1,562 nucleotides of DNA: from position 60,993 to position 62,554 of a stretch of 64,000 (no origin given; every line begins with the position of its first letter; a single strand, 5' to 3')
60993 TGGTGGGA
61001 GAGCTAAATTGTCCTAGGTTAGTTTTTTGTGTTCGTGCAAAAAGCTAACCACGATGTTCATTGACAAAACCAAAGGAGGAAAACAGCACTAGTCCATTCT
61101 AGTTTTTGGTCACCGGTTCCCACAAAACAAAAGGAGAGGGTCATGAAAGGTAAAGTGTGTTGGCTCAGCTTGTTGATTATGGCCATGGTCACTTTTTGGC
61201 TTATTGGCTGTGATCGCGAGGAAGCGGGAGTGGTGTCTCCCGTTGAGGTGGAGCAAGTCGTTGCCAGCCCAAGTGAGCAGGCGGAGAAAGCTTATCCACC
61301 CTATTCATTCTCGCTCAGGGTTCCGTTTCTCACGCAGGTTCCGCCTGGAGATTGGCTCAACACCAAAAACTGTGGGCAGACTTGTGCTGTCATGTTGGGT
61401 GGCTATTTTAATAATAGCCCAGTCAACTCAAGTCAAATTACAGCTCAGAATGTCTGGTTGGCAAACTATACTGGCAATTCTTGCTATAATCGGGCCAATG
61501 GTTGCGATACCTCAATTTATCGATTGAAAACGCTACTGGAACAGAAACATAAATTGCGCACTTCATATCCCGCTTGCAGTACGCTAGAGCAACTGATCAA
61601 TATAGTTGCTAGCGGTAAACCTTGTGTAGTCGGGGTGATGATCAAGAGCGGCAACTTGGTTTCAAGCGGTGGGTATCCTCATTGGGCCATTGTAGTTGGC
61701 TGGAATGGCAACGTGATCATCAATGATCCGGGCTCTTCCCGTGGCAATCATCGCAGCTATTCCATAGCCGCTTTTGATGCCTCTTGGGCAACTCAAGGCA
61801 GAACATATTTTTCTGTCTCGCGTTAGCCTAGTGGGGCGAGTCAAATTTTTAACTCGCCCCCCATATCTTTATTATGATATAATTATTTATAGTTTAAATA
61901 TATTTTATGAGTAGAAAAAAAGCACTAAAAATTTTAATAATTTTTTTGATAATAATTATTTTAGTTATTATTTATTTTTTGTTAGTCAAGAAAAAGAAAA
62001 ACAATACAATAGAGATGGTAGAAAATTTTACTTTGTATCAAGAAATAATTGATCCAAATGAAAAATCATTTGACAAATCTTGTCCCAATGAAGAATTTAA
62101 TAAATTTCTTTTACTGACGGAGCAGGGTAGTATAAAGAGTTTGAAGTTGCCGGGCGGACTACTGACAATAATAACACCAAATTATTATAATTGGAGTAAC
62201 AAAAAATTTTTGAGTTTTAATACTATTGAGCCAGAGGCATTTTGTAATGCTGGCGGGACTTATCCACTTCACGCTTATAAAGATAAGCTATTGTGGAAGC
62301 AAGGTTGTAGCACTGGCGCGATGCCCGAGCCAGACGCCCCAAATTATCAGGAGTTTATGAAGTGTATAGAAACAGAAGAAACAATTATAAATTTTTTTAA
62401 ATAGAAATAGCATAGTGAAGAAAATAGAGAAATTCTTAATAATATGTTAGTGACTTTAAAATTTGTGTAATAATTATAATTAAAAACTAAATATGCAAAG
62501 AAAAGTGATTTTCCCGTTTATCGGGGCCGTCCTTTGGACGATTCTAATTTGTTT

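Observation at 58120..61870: Mosaic segment mixing native genes (rnhB, ssb) with foreign-composition genes: a Cys-rich peptide, an acidic protein, a DUF4406-like protein and a C39-like peptidase lipoprotein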

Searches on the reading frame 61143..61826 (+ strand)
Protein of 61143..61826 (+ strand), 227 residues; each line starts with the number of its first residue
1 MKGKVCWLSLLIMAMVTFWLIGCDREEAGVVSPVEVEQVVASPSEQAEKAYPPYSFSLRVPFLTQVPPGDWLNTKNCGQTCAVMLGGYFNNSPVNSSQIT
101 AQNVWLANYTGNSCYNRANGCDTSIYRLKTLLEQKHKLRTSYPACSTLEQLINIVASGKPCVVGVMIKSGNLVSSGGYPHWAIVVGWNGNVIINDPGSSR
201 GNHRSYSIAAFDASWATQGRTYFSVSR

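Call 6: search_protein_families(library=pfam, proteins=[window:61143-61826:+], max_evalue=1)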
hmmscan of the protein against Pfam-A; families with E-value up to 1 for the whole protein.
window:61143-61826:+ (227 aa): 2 families
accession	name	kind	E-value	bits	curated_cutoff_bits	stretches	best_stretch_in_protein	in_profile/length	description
PF13529.12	Peptidase_C39_2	-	6.4e-07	30.5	24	1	58-196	1-142/143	Peptidase_C39 like family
PF12385.14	Peptidase_C70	-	0.00012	22.4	19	1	60-213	7-138/141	Papain-like cysteine protease AvrRpt2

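Call 9: find_encoding_contigs(protein=window:61143-61826:+, flank=10000, max_places=10)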
Protein window:61143-61826:+ (227 aa): 3 contigs read that carry it; 1 place shown.
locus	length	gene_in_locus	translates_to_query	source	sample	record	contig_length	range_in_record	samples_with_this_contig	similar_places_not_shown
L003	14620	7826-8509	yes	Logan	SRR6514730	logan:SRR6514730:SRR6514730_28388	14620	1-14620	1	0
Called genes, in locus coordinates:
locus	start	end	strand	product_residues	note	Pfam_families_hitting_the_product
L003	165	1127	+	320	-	PF01595:CNNM, PF00571:CBS (weak)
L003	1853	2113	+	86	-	PF02583:Trns_repr_metal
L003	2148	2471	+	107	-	PF00085:Thioredoxin, PF00578:AhpC-TSA (weak), PF08534:Redoxin (faint), PF13098:Thioredoxin_2 (weak), PF13905:Thioredoxin_8 (faint)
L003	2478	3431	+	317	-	PF00890:FAD_binding_2 (weak), PF01134:GIDA (faint), PF01266:DAO (faint), PF01946:Thi4 (weak), PF07992:Pyr_redox_2, PF12831:FAD_oxidored (weak), PF13738:Pyr_redox_3, PF00070:Pyr_redox, +2 more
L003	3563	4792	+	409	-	PF02812:ELFV_dehydrog_N, PF00208:ELFV_dehydrog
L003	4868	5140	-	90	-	-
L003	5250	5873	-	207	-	-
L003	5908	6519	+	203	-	PF01351:RNase_HII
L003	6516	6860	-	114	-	PF24963:DUF7768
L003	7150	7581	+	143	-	PF00436:SSB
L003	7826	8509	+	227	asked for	PF13529:Peptidase_C39_2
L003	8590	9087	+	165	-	-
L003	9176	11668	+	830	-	PF00932:LTD, PF00801:PKD, PF18911:PKD_4, PF00932:LTD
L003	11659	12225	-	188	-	PF02698:DUF218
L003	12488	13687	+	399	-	PF00291:PALP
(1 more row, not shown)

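Call 13: find_homologous_proteins(query=window:61143-61826:+)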
Query window:61143-61826:+ (227 aa): 42 proteins with E <= 0.001 among 140 candidates.
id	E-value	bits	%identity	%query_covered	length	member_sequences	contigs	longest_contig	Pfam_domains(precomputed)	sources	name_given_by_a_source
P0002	5.4e-153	525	100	100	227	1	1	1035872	PF13529.14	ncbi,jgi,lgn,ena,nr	ncbi:C39 family peptidase [Patescibacteria group bacterium]|nr:C39 family peptidase [Patescibacteria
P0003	1.0e-109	383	74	100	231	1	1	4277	-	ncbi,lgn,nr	ncbi:MAG: C39 family peptidase [bacterium]|nr:C39 family peptidase [bacterium]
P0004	1.8e-99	350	70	92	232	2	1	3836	PF13529.14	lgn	-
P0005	2.5e-99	349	73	92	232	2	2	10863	PF13529.14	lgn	-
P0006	4.4e-99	348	71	92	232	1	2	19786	PF13529.14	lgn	-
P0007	1.1e-77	278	57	99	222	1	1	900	PF12385.15,PF13529.14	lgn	-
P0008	2.5e-70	254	51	99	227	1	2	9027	PF13529.14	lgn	-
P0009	1.3e-63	232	51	96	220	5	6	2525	-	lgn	-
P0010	4.6e-63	231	52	96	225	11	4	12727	-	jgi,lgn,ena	-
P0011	1.4e-62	229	50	98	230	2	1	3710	PF12385.15,PF13529.14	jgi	-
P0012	6.4e-60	220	49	98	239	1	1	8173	PF13529.14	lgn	-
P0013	2.3e-59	218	49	96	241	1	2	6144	PF13529.14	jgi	-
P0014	6.5e-59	217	49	96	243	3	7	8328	PF13529.14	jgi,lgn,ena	-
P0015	1.2e-56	210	60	76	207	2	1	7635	-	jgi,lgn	-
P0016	1.1e-55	206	56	79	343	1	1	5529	PF17963.8,PF17892.8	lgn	-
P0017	7.5e-55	204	46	99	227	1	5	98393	-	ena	-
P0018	4.2e-52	195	50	84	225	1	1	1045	PF13529.14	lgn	-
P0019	4.4e-52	195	49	85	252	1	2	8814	PF13529.14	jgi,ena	-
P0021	1.3e-49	187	53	76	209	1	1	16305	PF13529.14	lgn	-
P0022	1.6e-48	183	43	92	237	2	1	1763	PF13529.14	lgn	-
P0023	4.1e-48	182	53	78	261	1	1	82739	PF13529.14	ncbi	-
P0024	8.7e-48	181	52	79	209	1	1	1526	PF13529.14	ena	-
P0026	8.3e-44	168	48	78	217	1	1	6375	PF13529.14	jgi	jgi:hypothetical protein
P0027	2.2e-43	166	40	97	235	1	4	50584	PF13529.14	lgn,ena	-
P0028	1.7e-42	163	46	80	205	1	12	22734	PF13529.14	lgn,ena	-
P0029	1.0e-41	161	47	76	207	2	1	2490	PF13529.14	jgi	-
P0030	1.4e-41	160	42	100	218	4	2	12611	PF13529.14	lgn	-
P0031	2.6e-40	156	43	94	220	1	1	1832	PF13529.14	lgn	-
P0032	2.9e-40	156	43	96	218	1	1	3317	PF13529.14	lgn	-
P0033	1.5e-37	147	43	81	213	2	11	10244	PF13529.14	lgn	-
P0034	9.2e-37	145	43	86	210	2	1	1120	PF13529.14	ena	-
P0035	1.6e-33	134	37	95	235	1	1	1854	PF13529.14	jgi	-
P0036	9.9e-33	131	39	100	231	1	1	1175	PF13529.14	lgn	-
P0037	2.2e-32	130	39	97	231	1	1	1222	PF13529.14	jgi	jgi:hypothetical protein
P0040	1.2e-23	102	43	69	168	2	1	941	PF13529.14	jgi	jgi:uncharacterized protein YvpB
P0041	2.4e-23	101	36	76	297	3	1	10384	PF13529.14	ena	-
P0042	2.7e-23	100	34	85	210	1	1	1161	PF13529.14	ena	-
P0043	9.2e-20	89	36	75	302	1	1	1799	PF13529.14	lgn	-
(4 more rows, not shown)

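Call 17: find_encoding_contigs(protein=P0006, flank=10000, max_places=4)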
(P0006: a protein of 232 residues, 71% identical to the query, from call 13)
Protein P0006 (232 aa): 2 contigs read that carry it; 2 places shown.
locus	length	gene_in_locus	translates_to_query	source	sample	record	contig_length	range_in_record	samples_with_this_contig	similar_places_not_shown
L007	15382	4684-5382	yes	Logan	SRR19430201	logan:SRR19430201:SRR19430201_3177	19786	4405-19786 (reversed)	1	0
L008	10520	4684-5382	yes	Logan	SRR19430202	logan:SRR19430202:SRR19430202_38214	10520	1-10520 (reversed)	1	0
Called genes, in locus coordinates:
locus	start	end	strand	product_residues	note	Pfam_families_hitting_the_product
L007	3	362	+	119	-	?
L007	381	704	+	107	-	PF00085:Thioredoxin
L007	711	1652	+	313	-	PF00890:FAD_binding_2 (weak), PF01134:GIDA (weak), PF01266:DAO (faint), PF01946:Thi4 (weak), PF07992:Pyr_redox_2, PF12831:FAD_oxidored, PF13738:Pyr_redox_3, PF00070:Pyr_redox, +4 more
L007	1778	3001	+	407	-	PF02812:ELFV_dehydrog_N, PF00208:ELFV_dehydrog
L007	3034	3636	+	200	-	PF01351:RNase_HII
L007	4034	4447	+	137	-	PF00436:SSB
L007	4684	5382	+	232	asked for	PF13529:Peptidase_C39_2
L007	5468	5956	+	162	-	-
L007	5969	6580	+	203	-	PF18933:PsbP_2 (faint)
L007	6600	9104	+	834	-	PF00932:LTD, PF00801:PKD (weak), PF18911:PKD_4, PF00932:LTD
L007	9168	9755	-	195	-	PF02698:DUF218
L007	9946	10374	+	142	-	-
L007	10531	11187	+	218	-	-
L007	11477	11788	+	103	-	PF01371:Trp_repressor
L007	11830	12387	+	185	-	PF18306:LDcluster4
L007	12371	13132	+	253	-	PF00294:PfkB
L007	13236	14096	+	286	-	-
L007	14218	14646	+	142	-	-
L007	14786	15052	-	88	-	-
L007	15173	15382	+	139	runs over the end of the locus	PF00011:HSP20, PF17886:ArsA_HSP20 (weak)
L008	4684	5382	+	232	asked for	PF13529:Peptidase_C39_2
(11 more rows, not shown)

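Call 37: search_protein_families(library=pfam, proteins=[L007:5969-6580:+], max_evalue=0.1)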
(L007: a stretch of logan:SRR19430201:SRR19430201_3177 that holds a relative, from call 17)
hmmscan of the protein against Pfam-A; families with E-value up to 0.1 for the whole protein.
L007:5969-6580:+ (203 aa): 1 family
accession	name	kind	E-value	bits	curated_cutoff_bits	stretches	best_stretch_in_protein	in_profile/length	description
PF18933.6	PsbP_2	-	0.00014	22.4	27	1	31-100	16-88/184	PsbP-like protein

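Call 39: find_encoding_contigs(protein=P0017, flank=8000, max_places=2)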
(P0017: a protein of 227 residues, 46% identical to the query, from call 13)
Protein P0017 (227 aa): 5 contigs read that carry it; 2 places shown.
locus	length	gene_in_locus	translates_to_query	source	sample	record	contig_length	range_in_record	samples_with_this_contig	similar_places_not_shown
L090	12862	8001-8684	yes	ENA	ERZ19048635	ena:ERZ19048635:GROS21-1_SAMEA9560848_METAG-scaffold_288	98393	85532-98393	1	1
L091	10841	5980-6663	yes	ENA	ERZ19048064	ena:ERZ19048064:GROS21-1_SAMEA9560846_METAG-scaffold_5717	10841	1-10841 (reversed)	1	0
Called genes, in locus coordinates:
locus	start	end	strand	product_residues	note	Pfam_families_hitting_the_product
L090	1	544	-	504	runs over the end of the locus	PF00239:Resolvase, PF07508:Recombinase, PF13408:Zn_ribbon_recom (weak)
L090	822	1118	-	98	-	-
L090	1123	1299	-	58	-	-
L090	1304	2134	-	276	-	PF23343:REP_ORF2-G2P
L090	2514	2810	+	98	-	-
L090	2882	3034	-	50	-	-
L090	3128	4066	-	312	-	-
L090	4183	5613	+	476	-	-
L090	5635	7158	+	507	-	PF01593:Amino_oxidase, PF13450:NAD_binding_8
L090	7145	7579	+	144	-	PF04138:GtrA_DPMS_TM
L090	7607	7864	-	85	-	-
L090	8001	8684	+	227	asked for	-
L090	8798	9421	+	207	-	-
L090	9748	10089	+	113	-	PF05899:Cupin_3 (weak), PF07883:Cupin_2 (weak), PF02311:AraC_binding (weak)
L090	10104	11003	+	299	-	-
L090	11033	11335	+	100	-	PF07883:Cupin_2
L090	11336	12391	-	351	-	PF07508:Recombinase, PF13408:Zn_ribbon_recom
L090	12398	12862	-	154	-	?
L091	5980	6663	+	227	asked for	-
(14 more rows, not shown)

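Call 40: find_encoding_contigs(protein=P0023, flank=8000, max_places=2)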
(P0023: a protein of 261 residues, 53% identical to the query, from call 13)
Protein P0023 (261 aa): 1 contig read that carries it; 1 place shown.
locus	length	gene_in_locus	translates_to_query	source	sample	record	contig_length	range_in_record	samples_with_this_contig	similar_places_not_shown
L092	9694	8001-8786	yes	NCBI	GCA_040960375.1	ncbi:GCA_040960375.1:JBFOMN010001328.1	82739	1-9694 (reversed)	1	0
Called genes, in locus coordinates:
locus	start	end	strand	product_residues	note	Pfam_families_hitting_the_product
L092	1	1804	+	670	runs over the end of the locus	PF01590:GAF, PF13185:GAF_2 (weak), PF13492:GAF_3, PF00512:HisKA, PF02518:HATPase_c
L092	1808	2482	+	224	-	-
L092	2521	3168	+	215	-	PF28549:NDPSase_N, PF00293:NUDIX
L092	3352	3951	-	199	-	-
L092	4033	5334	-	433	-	-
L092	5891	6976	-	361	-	PF00293:NUDIX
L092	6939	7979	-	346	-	PF01966:HD (weak)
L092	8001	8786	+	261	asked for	PF13529:Peptidase_C39_2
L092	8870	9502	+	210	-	-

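Call 42: search_solved_structures(query=window:61143-61826:+, max_evalue=1, show_alignments=2)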
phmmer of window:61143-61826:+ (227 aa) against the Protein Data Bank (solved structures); distinct sequences matched with E-value up to 1: 0.

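Call 44: search_protein_families(library=ncbifam, proteins=[window:61143-61826:+], max_evalue=0.1)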
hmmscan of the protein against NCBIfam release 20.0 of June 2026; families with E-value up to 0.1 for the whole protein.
window:61143-61826:+ (227 aa): 0 families

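Call 45: search_protein_families(library=phrogs, proteins=[window:61143-61826:+], max_evalue=0.1)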
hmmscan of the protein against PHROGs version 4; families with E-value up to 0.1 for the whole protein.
window:61143-61826:+ (227 aa): 2 families
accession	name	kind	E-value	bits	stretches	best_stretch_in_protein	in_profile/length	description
phrog_4352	-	unknown function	0.057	13.3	1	54-117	118-181/479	-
phrog_21428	-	unknown function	0.084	13.8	0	10-31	8-29/63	-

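Call 67: predict_structure(alignment_id=A5)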
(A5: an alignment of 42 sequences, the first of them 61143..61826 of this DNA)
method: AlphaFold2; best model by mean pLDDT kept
length: 227 residues; sequences in the alignment: 42
mean_pLDDT: 88.7   pTM: 0.77
mean pLDDT of the five models: 88.7, 88.6, 88.6, 88.3, 87.2
residues with pLDDT >= 90: 172; 70-90: 15; 50-70: 24; < 50: 16
segments of 3 or more residues with pLDDT < 50: 26-32, 41-44
pLDDT, mean of each block of 10 residues (from residue 1): 64 71 52 50 55 97 96 97 99 98 98 97 97 98 91 98 98 98 99 98 98 98 98
secondary structure, 60 per line:
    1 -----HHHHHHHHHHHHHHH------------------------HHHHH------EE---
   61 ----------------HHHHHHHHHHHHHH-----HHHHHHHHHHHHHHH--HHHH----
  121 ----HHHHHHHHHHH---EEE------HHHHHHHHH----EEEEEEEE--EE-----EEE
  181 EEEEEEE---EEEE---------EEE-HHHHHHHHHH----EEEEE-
elements in order: H6-20 H45-49 H77-90 H96-110 H113-116 H125-135 E139-141 H148-156 E161-168 E178-187 E191-194 E204-206 H208-217 E222-226

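Call 70: fold_search(model_id=the predicted structure, library=pdb)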
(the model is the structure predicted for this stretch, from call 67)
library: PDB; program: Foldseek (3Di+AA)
matches with E <= 10: 329; with E <= 0.001: 11
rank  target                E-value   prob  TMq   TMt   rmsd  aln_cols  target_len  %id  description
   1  3erv                  9.8e-07  1.00  0.54  0.60   6.4       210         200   18  Crystal structure of an putative C39-like peptidase from Bacillus anthracis (released 2008-10-14)
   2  8ssk_D                4.5e-05  1.00  0.40  0.31  12.5       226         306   15  Citrobacter rodentium contact dependent growth inhibition (CDI) entry and toxin (CdiA-CT) domains (released 2024-05-15)
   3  2bu3_A                8.9e-05  1.00  0.50  0.56   4.5       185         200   14  Acyl-enzyme intermediate between Alr0975 and glutathione at pH 3.4 (released 2005-12-14)
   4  6tho_A                1.0e-04  1.00  0.53  0.55   4.6       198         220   15  Acylintermediate of glutathione and the mature primitive phytochelatin synthase Alr0975 from Nostoc PCC 7120 at atomic (released 2020-12-02)
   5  8ssk_B                1.3e-04  1.00  0.43  0.33  12.4       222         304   16  Citrobacter rodentium contact dependent growth inhibition (CDI) entry and toxin (CdiA-CT) domains (released 2024-05-15)
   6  8ssk_A                1.4e-04  1.00  0.45  0.34  12.0       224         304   15  Citrobacter rodentium contact dependent growth inhibition (CDI) entry and toxin (CdiA-CT) domains (released 2024-05-15)
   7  2bu3_B                3.3e-04  1.00  0.51  0.56   4.9       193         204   15  Acyl-enzyme intermediate between Alr0975 and glutathione at pH 3.4 (released 2005-12-14)
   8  1cv8                  7.0e-04  1.00  0.49  0.62   5.1       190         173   15  STAPHOPAIN, CYSTEINE PROTEINASE FROM STAPHYLOCOCCUS AUREUS V8 (released 1998-10-14)
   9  1pxv_A                7.5e-04  1.00  0.45  0.54   6.3       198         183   11  The staphostatin-staphopain complex: a forward binding inhibitor in complex with its target cysteine protease (released 2003-10-21)
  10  8ssk_C                7.9e-04  1.00  0.43  0.33  11.5       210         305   16  Citrobacter rodentium contact dependent growth inhibition (CDI) entry and toxin (CdiA-CT) domains (released 2024-05-15)
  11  1y4h_A                7.9e-04  1.00  0.45  0.56   6.1       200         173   14  Wild type staphopain-staphostatin complex (released 2005-01-18)
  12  6th5_B                1.3e-03  1.00  0.48  0.51   7.4       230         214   11  Crystal structure of mature wildtype primitive Phytochelatin synthase from Nostoc spec. - Alr0975 (released 2020-11-25)
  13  8oig_A                1.4e-03  1.00  0.49  0.61   5.9       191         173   14  Crystal Structure of Staphopain C from Staphylococcus aureus (released 2023-06-21)
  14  2btw_B                1.7e-03  1.00  0.52  0.55   4.6       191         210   14  Crystal structure of Alr0975 (released 2005-12-14)
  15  6th5_A                1.9e-03  1.00  0.50  0.52   7.5       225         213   12  Crystal structure of mature wildtype primitive Phytochelatin synthase from Nostoc spec. - Alr0975 (released 2020-11-25)
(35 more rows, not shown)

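Call 86: search_protein_families(library=padloc, proteins=[window:61143-61826:+], max_evalue=0.1)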
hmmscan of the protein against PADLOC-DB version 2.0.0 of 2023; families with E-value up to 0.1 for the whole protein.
window:61143-61826:+ (227 aa): 0 families

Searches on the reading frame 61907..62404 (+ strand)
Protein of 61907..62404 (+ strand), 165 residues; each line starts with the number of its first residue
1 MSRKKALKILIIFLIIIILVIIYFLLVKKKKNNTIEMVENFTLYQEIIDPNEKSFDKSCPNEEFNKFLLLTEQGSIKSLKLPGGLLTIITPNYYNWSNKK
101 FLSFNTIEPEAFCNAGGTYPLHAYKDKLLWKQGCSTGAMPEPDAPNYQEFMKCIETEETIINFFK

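Call 6: search_protein_families(library=pfam, proteins=[window:61907-62404:+], max_evalue=1)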
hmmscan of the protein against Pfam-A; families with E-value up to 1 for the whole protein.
window:61907-62404:+ (165 aa): 10 families
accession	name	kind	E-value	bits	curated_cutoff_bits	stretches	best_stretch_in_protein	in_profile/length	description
PF13800.11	Sigma_reg_N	-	0.00089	19.9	26.3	1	3-64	9-73/91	Sigma factor regulator N-terminal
PF19762.4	DUF6249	-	0.017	15.6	33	1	9-51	4-46/104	Domain of unknown function (DUF6249)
PF05568.16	ASFV_J13L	-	0.017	15.4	23.6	1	7-34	34-61/189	African swine fever virus J13L protein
PF25184.1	YxzE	-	0.031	15.7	40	1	9-50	3-35/65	YxzE-like putative bacteriocin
PF25630.1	Phycodna_minor_capsid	-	0.059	14.1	27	1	5-32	3-29/96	Phycodnaviridae minor capsid protein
PF17359.7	DUF5385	-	0.08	13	25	1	10-34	8-31/217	Family of unknown function (DUF5385)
PF00558.24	Vpu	-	0.081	13.2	24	1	1-63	1-62/81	Vpu protein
PF06024.17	Orf78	-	0.14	12.9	29.4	1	9-36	68-95/101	Orf78 (ac78)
PF22399.1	DUF6979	-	0.14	12.7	27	1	34-79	20-63/127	Family of unknown function (DUF6979)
PF02699.20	YajC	-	0.44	10.9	28.2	1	12-40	3-34/78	Preprotein translocase subunit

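Call 44: search_protein_families(library=ncbifam, proteins=[window:61907-62404:+], max_evalue=0.1)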
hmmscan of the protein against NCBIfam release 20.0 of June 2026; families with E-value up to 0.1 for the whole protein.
window:61907-62404:+ (165 aa): 5 families
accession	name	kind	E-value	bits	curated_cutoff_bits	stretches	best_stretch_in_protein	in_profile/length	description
NF042931.1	SAG1386_EF1546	equivalog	0.013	15.6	80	1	9-49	34-74/158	SAG1386/EF1546 family surface-associated protein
NF000237.1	MECA_PBP2A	equivalog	0.023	13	750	1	8-59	3-58/668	PBP2a family beta-lactam-resistant peptidoglycan transpeptidase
NF004485.0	PRK05815.3-3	equivalog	0.033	13.6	249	1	4-34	23-53/281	F0F1 ATP synthase subunit A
NF009347.0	PRK12705.1-4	equivalog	0.043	12.5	579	1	8-53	11-55/473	hypothetical protein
NF005826.1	PRK07718.1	equivalog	0.07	13.1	140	1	1-35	1-35/143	flagellar basal body-associated protein FliL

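Call 45: search_protein_families(library=phrogs, proteins=[window:61907-62404:+], max_evalue=0.1)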
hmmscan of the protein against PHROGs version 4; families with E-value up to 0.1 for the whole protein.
window:61907-62404:+ (165 aa): 2 families
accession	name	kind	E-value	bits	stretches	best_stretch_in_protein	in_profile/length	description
phrog_1383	-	head and packaging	0.011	16.3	1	3-40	3-40/187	virion structural protein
phrog_3751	-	moron, auxiliary metabolic gene and host takeover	0.033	15.7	1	9-38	9-38/92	membrane protein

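Call 74: find_related_loci(query=A8, collection=metagenome_contigs, flank=4000)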
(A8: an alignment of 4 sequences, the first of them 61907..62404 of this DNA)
Query A8 (165 aa) in metagenome_contigs; peptide patterns used: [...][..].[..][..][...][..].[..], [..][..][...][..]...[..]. (x = any residue, [..] = any of these).
290 stretches matched a pattern; 6 encode a relative of the query (tblastn E <= 1e-3); 6 distinct loci.
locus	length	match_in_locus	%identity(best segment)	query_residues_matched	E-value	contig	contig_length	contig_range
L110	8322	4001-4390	50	37-165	2e-38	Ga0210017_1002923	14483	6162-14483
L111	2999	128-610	40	12-164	1e-35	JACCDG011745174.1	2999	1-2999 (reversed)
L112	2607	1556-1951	44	37-164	2e-33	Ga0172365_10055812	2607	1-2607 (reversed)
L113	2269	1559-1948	40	27-160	2e-30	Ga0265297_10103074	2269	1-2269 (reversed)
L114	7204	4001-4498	38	12-165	5e-28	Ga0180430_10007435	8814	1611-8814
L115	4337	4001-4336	35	12-115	6e-15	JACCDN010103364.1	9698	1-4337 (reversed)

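Call 84: search_solved_structures(query=A7, max_evalue=5)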
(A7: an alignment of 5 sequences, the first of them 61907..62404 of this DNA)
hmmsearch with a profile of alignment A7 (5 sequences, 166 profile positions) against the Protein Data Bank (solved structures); distinct sequences matched with E-value up to 5: 0.

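Call 86: search_protein_families(library=padloc, proteins=[window:61907-62404:+], max_evalue=0.1)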
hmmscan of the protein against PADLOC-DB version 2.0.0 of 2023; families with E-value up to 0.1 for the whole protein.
window:61907-62404:+ (165 aa): 0 families

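Call 101: search_protein_families(library=pfam, proteins=[L110:2249-2605:+, L113:930-1292:+, L114:2486-2878:+, L113:2-895:+, L110:4423-5061:+], max_evalue=0.01)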
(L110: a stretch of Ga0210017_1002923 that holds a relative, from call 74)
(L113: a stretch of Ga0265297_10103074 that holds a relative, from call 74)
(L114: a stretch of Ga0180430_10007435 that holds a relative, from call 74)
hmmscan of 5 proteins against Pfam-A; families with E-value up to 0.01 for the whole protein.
L110:2249-2605:+ (119 aa): 1 family
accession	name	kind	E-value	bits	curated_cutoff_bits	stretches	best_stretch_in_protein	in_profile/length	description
PF05635.17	23S_rRNA_IVP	-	2.6e-16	60.2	33.8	1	14-111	7-104/106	23S rRNA-intervening sequence protein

L113:930-1292:+ (121 aa): 1 family
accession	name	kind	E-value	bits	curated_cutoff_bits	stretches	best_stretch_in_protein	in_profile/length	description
PF05635.17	23S_rRNA_IVP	-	9e-14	52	33.8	1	14-93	7-85/106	23S rRNA-intervening sequence protein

L114:2486-2878:+ (131 aa): 1 family
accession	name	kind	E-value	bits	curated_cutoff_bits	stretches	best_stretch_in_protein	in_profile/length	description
PF05635.17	23S_rRNA_IVP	-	5.6e-18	65.5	33.8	1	10-117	2-105/106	23S rRNA-intervening sequence protein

L113:2-895:+ (298 aa): 1 family
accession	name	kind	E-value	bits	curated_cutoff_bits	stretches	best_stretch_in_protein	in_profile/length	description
PF22820.2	TcaA_3rd_4th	-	0.0038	17.6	27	1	200-264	4-63/73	TcaA protein 3rd/4th domain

L110:4423-5061:+ (213 aa): 2 families
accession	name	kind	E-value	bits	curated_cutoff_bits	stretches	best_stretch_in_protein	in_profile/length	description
PF18933.6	PsbP_2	-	0.0013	19.3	27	1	6-157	1-140/184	PsbP-like protein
PF18673.7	IrmA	-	0.0034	17.7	25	1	94-192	10-105/109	interleukin receptor mimic protein A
